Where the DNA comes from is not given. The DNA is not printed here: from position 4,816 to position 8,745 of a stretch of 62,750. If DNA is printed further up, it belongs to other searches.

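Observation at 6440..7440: Near-identical 225-nt tandem repeats (about 4.5 copies) inside a 1200-aa hyper-Cys-rich surface protein built from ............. modules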

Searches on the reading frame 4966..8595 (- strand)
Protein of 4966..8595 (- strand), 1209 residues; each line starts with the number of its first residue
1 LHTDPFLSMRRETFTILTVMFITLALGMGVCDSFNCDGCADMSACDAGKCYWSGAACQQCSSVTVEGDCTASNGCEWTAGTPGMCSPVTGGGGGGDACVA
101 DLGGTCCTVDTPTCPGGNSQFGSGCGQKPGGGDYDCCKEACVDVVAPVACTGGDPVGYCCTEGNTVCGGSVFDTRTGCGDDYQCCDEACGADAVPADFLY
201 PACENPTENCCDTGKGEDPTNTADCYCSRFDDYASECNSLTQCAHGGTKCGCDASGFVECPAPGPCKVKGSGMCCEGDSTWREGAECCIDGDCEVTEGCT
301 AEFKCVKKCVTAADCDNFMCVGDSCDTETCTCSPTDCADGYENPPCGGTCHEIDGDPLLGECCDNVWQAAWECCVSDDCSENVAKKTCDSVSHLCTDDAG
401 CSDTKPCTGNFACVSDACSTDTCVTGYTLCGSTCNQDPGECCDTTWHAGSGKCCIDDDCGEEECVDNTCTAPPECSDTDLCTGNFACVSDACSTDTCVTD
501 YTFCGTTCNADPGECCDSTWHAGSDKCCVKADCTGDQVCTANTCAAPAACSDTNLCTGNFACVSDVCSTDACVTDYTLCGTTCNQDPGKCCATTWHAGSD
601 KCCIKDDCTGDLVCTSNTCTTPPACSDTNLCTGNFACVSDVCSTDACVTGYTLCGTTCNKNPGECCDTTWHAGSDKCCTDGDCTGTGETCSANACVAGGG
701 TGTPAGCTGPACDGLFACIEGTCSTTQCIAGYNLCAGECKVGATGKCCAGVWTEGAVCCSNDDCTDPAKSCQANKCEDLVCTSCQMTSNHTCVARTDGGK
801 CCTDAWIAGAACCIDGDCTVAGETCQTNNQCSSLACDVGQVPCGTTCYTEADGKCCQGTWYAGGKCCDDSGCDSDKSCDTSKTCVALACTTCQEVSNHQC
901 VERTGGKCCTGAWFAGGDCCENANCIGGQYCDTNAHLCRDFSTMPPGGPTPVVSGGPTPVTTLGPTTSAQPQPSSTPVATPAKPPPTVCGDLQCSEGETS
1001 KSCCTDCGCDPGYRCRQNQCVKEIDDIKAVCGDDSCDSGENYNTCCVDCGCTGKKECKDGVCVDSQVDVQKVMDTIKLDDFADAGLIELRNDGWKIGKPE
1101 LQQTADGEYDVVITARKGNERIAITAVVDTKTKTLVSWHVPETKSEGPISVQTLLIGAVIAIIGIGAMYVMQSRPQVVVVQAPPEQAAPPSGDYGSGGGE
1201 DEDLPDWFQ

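Call 6: search_protein_families(library=pfam, proteins=[window:4966-8595:-], max_evalue=1)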
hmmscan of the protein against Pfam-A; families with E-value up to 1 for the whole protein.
window:4966-8595:- (1209 aa): 0 families

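Call 7: search_protein_families(library=ncbifam, proteins=[window:4966-8595:-], max_evalue=1)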
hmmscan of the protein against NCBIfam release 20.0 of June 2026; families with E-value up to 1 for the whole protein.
window:4966-8595:- (1209 aa): 0 families

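Call 11: find_homologous_proteins(query=window:4966-8595:-)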
Query window:4966-8595:- (1209 aa): 2 proteins with E <= 0.001 among 2019 candidates.
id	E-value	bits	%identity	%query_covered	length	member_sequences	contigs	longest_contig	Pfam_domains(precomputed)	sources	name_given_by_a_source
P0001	0.0e+0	2754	100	99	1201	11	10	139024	-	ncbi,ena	-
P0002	0.0e+0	2200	69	79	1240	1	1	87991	-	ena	-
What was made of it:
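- Tried and rejected: Word-indexed homology search with the full protein found only the protein itself and one orthologue (call 11).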

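Call 12: list_cluster_members(proteins=[P0001, P0002])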
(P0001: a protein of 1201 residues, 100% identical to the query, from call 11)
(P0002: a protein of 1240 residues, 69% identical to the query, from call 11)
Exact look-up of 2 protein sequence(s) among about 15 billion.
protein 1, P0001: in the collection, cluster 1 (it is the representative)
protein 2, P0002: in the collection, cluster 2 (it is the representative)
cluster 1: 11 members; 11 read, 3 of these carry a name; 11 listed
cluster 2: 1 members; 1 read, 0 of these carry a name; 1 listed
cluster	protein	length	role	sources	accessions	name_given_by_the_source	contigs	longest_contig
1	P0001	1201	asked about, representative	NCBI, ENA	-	-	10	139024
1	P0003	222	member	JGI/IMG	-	hypothetical protein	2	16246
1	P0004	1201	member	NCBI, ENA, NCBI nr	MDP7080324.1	MAG: hypothetical protein QF415_10565 [Candidatus Undinarchaeales archaeon] | hypothetical protein [Candidatus Undinarchaeales archaeon]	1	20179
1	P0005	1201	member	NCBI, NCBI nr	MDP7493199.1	MAG: hypothetical protein QGG26_09540 [Candidatus Undinarchaeales archaeon] | hypothetical protein [Candidatus Undinarchaeales archaeon]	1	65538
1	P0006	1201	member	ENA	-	-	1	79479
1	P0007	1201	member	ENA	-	-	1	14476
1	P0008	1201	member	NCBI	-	-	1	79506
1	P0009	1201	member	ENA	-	-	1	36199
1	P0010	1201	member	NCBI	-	-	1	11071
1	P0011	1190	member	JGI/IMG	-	-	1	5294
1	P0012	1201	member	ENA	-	-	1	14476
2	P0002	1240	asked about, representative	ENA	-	-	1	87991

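Call 15: find_encoding_contigs(protein=P0002, flank=10000, max_places=3)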
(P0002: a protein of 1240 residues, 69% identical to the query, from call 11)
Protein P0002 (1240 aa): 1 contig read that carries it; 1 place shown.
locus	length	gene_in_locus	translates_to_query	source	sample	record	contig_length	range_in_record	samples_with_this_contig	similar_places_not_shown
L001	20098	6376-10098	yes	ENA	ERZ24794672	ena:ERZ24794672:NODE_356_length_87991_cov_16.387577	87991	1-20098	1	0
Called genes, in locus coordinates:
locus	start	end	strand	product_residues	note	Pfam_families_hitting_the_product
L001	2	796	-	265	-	?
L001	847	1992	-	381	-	PF00155:Aminotran_1_2, PF01041:DegT_DnrJ_EryC1 (weak)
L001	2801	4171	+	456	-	PF23545:Zn_ribbon_HMPTM, PF04055:Radical_SAM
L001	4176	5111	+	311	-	PF04055:Radical_SAM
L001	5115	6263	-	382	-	PF01478:Peptidase_A24 (weak), PF06819:Arc_PepC (weak)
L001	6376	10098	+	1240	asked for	-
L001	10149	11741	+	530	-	-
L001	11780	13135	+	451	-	PF02310:B12-binding, PF04055:Radical_SAM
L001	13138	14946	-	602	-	-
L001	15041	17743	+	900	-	PF10102:DUF2341 (faint)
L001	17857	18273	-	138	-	-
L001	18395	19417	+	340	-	PF00288:GHMP_kinases_N, PF08544:GHMP_kinases_C (weak)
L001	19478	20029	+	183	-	PF02441:Flavoprotein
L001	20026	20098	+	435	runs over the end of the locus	PF20695:UbiD_N, PF01977:UbiD, PF20696:UbiD_C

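Call 16: find_encoding_contigs(protein=P0001, flank=6000, max_places=10)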
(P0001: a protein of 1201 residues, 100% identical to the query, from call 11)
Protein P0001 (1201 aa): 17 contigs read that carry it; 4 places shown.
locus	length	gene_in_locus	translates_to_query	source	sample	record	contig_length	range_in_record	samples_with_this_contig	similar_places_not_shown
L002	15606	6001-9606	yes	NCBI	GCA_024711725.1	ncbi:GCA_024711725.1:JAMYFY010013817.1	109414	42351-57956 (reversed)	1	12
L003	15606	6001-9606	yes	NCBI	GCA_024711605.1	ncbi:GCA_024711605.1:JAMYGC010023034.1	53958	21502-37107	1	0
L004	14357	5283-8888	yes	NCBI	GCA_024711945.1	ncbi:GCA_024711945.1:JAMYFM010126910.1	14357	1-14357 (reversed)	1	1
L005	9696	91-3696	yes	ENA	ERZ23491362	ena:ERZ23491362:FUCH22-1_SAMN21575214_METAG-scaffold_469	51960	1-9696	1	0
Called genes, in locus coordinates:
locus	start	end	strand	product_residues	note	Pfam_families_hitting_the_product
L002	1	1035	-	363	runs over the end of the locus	PF01548:DEDD_Tnp_IS110, PF02371:Transposase_20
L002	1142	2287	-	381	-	PF00155:Aminotran_1_2, PF01041:DegT_DnrJ_EryC1 (weak)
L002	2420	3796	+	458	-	PF23545:Zn_ribbon_HMPTM, PF04055:Radical_SAM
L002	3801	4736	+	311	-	PF04055:Radical_SAM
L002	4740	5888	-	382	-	PF01478:Peptidase_A24 (weak)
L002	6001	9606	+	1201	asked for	-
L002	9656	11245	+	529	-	-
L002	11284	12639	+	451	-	PF02310:B12-binding, PF04055:Radical_SAM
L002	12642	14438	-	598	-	-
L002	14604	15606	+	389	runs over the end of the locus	PF12323:HTH_OrfB_IS605, PF01385:OrfB_IS605, PF07282:Cas12f1-like_TNB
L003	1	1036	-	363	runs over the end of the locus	PF01548:DEDD_Tnp_IS110, PF02371:Transposase_20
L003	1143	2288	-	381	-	PF00155:Aminotran_1_2, PF01041:DegT_DnrJ_EryC1 (weak)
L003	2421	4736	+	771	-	PF23545:Zn_ribbon_HMPTM, PF04055:Radical_SAM, PF13353:Fer4_12 (faint), PF04055:Radical_SAM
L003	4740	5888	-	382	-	PF01478:Peptidase_A24 (weak)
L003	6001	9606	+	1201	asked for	-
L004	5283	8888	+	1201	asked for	-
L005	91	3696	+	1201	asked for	-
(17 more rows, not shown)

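Call 41: find_related_loci(query=window:4969-8508:-, collection=genome_contigs, flank=8000)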
Query window:4969-8508:- (1180 aa) in genome_contigs; peptide patterns used: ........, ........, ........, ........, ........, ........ (x = any residue, [..] = any of these).
7 stretches matched a pattern; 1 encode a relative of the query (tblastn E <= 1e-3); 1 distinct loci.
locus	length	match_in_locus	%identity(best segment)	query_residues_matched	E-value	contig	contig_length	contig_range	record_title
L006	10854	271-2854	76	230-1180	0e+0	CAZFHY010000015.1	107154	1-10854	MAG TPA_asm: Candidatus Undinarchaeota archaeon isolate SRP077602_co2_57 genome assembly, contig: NODE_225_length_107154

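Call 50: search_protein_representatives(protein=window:4969-8508:-)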
Query: 1180 residues. Proteins with E-value up to 0.001 (for the whole library): 94; up to 1e-10: 13; up to 1e-30: 6. The best 94 are listed.
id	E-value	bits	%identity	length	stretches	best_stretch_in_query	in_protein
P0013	0.0e+00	1097.7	84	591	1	584-1180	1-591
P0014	1.3e-96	341.0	39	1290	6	683-910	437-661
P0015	4.8e-77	276.2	72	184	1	1001-1180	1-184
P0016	1.5e-71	258.0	43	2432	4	716-909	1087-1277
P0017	5.6e-55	203.1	49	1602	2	727-961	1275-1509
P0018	1.5e-39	151.9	40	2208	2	352-615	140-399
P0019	6.2e-30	120.1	45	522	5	683-736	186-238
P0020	5.4e-23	97.1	47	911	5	959-1035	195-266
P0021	6.3e-18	80.3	59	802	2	946-996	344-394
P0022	1.5e-13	65.8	51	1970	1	957-1035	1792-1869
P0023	1.8e-12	62.3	45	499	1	942-1042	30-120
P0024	6.2e-11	57.1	33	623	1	956-1107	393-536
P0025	7.6e-11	56.9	41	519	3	958-1041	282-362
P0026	2.3e-10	55.3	40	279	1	955-1042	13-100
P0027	3.2e-10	54.8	43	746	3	912-1042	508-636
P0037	2.1e-08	48.8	37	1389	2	836-922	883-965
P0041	3.8e-08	47.9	38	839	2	836-908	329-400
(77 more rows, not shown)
